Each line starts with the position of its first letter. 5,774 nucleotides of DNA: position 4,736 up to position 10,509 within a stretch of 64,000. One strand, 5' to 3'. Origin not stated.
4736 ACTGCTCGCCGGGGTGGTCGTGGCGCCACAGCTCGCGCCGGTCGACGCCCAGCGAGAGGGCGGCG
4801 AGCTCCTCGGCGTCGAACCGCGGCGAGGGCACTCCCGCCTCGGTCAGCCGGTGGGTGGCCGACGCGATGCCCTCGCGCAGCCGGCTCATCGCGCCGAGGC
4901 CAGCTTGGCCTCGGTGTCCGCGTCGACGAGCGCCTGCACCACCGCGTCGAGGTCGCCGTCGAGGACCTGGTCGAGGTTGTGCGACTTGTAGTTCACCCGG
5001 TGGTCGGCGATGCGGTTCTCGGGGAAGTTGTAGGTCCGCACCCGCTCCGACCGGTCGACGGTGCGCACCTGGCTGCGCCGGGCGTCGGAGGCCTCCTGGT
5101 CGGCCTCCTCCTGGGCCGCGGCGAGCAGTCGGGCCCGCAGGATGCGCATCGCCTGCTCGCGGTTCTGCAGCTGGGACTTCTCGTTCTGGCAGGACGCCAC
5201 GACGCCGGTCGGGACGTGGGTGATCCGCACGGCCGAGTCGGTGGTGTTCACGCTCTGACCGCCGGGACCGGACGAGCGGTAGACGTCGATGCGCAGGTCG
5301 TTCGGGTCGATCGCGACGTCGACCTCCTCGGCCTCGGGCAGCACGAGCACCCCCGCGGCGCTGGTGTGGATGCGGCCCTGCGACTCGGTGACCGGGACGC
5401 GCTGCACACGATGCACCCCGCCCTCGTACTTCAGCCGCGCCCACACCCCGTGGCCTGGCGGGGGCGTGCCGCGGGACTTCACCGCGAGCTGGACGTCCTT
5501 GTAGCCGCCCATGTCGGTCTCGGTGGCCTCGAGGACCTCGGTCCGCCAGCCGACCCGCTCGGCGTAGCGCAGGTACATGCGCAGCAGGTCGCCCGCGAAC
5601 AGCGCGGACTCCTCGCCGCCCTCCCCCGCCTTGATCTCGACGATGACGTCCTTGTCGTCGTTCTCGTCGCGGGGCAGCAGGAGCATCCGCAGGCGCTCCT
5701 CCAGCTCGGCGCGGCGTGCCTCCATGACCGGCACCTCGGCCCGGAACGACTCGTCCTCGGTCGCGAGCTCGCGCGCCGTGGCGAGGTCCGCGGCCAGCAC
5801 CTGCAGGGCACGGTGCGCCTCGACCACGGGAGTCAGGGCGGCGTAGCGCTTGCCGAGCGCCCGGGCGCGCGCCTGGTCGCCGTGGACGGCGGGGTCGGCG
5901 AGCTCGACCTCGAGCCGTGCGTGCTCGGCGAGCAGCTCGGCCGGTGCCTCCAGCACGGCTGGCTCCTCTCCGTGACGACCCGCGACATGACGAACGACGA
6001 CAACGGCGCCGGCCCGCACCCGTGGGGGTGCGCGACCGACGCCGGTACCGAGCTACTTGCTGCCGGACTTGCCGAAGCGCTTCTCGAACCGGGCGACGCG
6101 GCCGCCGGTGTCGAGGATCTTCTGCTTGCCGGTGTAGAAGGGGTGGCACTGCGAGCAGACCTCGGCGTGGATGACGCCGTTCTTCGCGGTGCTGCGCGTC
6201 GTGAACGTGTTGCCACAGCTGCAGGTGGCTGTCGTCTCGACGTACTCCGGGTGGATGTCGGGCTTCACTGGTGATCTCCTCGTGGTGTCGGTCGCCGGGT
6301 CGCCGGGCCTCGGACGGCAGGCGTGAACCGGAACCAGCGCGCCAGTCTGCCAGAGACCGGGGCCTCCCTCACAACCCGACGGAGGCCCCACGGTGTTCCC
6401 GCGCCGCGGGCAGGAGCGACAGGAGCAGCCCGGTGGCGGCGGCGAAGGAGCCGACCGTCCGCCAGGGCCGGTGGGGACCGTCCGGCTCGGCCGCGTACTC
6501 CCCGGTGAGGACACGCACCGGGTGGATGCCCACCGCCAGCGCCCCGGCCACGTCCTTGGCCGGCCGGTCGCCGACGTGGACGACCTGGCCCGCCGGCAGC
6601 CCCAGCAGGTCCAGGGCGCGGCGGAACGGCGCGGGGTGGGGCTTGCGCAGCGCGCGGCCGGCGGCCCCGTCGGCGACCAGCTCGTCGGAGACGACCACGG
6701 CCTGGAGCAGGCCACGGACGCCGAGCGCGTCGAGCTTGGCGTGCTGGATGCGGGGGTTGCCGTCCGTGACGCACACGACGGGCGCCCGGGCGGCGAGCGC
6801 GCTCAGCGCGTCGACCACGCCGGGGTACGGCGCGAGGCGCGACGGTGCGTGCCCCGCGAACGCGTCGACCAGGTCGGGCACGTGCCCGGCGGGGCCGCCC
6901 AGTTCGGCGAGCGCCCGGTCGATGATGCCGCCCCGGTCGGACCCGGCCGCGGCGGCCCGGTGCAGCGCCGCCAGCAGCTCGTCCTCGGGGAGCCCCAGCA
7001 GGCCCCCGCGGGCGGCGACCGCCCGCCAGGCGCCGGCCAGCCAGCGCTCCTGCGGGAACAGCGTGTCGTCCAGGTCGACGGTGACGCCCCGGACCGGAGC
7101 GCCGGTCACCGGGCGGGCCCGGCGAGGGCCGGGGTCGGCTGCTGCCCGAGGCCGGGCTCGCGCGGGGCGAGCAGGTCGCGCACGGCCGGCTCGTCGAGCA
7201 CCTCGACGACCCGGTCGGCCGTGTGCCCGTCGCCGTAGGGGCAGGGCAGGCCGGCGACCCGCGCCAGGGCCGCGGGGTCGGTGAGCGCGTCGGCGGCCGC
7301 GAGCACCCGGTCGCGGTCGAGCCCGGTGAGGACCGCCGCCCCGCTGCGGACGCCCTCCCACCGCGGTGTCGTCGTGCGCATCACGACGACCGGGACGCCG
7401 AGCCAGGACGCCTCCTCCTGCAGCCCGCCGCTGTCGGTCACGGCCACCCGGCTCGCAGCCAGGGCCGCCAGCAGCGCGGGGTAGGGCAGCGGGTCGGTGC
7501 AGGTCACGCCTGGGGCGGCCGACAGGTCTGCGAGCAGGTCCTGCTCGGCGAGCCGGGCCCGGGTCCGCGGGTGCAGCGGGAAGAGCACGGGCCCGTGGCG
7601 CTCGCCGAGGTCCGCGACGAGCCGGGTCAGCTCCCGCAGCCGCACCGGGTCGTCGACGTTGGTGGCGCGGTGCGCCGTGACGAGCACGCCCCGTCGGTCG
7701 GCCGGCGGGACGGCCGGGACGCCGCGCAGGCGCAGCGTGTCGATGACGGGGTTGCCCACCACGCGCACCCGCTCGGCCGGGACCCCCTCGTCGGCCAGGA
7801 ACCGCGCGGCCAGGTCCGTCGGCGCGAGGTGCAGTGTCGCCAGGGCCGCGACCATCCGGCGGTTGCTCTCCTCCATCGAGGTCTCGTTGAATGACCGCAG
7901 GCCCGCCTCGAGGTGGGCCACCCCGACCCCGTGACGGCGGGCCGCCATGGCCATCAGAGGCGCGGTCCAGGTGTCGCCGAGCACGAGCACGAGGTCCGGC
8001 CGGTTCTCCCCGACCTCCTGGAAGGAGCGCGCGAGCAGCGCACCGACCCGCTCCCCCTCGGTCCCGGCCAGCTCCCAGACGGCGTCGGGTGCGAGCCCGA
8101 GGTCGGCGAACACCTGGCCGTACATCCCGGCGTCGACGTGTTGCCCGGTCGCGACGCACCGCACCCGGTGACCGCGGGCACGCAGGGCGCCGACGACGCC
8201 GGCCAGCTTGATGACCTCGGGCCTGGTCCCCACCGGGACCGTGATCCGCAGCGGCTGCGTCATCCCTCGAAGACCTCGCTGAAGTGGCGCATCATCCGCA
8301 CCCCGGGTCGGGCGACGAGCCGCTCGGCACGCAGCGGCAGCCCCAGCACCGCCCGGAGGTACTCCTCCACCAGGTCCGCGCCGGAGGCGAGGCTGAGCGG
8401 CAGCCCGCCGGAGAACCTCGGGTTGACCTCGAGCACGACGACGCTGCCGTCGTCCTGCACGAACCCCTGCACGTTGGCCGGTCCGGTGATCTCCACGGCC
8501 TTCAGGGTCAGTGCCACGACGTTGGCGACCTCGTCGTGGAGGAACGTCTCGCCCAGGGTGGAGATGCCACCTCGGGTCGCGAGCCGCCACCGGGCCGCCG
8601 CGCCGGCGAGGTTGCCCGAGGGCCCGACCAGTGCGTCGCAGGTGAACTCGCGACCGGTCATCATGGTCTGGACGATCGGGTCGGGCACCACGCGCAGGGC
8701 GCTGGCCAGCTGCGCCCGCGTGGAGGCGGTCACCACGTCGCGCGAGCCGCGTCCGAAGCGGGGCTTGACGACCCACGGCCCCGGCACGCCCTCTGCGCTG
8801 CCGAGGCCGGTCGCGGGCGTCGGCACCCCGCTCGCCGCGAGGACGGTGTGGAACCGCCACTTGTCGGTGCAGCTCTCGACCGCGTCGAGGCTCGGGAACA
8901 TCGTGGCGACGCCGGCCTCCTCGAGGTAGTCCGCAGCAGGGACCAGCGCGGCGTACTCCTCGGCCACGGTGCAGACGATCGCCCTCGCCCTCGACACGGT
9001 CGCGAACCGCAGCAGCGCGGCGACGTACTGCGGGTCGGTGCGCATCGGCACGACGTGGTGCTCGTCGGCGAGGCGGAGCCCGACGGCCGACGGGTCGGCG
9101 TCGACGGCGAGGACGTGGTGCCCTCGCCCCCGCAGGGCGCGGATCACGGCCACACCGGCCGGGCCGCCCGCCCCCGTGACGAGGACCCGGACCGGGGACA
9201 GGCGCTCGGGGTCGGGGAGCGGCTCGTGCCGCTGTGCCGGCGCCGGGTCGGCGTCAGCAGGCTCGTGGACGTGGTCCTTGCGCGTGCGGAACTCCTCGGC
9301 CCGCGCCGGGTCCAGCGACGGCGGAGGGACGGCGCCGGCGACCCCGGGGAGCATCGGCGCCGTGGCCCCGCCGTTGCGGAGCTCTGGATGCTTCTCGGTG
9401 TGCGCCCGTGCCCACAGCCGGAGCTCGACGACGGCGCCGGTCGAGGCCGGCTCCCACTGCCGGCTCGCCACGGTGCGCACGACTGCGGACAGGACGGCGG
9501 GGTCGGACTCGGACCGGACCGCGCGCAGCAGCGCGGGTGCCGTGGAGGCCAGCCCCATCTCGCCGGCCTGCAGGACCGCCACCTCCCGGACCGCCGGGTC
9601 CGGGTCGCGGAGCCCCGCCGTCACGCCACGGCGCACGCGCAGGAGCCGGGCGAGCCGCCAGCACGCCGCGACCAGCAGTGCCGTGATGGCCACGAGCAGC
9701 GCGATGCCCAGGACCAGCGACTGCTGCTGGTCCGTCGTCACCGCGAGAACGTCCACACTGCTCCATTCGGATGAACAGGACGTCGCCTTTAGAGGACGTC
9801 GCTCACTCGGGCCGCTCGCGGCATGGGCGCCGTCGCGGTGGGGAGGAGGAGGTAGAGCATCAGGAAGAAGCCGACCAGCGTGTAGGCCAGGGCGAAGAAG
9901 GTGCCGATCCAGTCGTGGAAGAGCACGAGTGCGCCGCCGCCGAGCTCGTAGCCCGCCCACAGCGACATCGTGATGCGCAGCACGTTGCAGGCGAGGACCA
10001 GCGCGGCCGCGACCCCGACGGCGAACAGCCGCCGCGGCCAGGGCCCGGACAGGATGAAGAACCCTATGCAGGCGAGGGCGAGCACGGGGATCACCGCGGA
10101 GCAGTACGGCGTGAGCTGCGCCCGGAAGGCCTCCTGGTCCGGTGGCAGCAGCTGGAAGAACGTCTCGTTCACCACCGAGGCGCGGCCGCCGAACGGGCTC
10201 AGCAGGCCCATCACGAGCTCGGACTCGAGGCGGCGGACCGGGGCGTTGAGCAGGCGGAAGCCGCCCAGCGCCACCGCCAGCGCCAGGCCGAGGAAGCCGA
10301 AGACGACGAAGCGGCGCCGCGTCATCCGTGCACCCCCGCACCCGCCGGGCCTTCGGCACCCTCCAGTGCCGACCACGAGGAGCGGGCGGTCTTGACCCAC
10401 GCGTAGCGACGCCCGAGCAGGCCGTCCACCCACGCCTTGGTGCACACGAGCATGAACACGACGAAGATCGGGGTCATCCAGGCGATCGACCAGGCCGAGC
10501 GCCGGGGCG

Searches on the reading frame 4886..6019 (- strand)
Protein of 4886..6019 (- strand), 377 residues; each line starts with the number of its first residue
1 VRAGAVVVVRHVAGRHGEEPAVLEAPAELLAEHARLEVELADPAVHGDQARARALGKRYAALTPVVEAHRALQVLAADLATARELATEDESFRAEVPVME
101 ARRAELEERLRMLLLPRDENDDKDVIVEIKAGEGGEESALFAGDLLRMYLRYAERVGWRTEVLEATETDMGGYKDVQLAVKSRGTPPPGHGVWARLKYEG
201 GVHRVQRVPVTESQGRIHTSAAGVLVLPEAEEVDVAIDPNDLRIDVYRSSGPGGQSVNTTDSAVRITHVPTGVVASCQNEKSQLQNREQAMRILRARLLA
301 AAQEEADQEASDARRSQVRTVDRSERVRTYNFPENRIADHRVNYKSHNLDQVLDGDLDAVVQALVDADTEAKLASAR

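Call 51: search_protein_families(library=pfam, proteins=[window:4886-6019:-], max_evalue=0.001)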
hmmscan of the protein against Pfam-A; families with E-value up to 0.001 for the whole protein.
window:4886-6019:- (377 aa): 2 families
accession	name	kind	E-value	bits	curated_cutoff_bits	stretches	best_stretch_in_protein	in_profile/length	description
PF03462.23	PCRF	-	3.9e-63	213.2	24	1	31-224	3-194/194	PCRF domain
PF00472.26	RF-1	-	1.4e-41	141.5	35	1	231-341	1-116/116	RF-1 domain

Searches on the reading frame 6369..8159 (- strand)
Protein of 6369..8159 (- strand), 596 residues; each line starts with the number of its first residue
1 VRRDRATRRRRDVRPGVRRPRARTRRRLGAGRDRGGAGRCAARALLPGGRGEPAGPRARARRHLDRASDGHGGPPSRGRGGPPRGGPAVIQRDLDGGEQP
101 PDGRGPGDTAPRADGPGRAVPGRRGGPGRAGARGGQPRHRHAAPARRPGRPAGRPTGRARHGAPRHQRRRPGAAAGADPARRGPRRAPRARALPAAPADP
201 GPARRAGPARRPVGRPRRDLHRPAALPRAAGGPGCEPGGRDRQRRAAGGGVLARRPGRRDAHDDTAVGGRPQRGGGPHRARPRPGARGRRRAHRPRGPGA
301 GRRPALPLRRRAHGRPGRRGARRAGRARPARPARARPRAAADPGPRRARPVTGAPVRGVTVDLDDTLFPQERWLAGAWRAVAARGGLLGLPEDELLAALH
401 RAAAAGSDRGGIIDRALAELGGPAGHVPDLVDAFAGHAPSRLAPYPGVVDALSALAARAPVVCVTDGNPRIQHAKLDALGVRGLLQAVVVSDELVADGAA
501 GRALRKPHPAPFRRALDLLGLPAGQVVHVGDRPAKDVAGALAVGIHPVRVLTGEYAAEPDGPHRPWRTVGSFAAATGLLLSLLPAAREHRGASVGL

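Call 51: search_protein_families(library=pfam, proteins=[window:6369-8159:-], max_evalue=0.001)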
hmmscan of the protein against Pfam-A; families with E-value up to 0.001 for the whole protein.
window:6369-8159:- (596 aa): 4 families
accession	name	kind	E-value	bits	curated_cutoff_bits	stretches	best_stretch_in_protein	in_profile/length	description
PF00702.32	Hydrolase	-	4.9e-20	73.2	26.4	1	357-544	2-191/191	haloacid dehalogenase-like hydrolase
PF13242.12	Hydrolase_like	-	1.2e-13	51.2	22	1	504-570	2-70/75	HAD-hyrolase-like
PF13419.12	HAD_2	-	8.5e-12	46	23.8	1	362-548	4-176/178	Haloacid dehalogenase-like hydrolase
PF12710.13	HAD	-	0.00036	21.4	27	1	361-533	3-182/189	haloacid dehalogenase-like hydrolase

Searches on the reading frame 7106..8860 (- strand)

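Call 51: search_protein_families(library=pfam, proteins=[window:7106-8860:-], max_evalue=0.001)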
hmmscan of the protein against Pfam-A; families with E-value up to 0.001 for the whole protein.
window:7106-8860:- (584 aa): 1 family
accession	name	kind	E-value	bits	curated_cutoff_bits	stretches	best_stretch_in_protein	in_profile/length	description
PF02350.25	Epimerase_2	-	1.1e-85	288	30.6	1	229-555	6-346/347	UDP-N-acetylglucosamine 2-epimerase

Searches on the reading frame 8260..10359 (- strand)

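Call 51: search_protein_families(library=pfam, proteins=[window:8260-10359:-], max_evalue=0.001)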
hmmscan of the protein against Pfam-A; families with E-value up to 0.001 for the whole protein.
window:8260-10359:- (699 aa): 5 families
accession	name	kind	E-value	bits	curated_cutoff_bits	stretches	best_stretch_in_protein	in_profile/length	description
PF15632.11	ATPgrasp_Ter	-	3.2e-16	59.7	29.1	1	559-682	3-118/131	ATP-grasp in the biosynthetic pathway with Ter operon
PF02655.19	ATP-grasp_3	-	8.4e-13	49.2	23.2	1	497-651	1-159/160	ATP-grasp domain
PF13646.12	HEAT_2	-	2.6e-07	31.2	27.7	1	247-301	5-59/88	HEAT repeats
PF21360.3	PylC-like_N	-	9.1e-07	29.4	27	1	408-485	15-94/96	PylC-like, N-terminal domain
PF02786.22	CPSase_L_D2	-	0.0003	20.8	19.8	1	616-677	146-209/211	Carbamoyl-phosphate synthase L chain, ATP binding domain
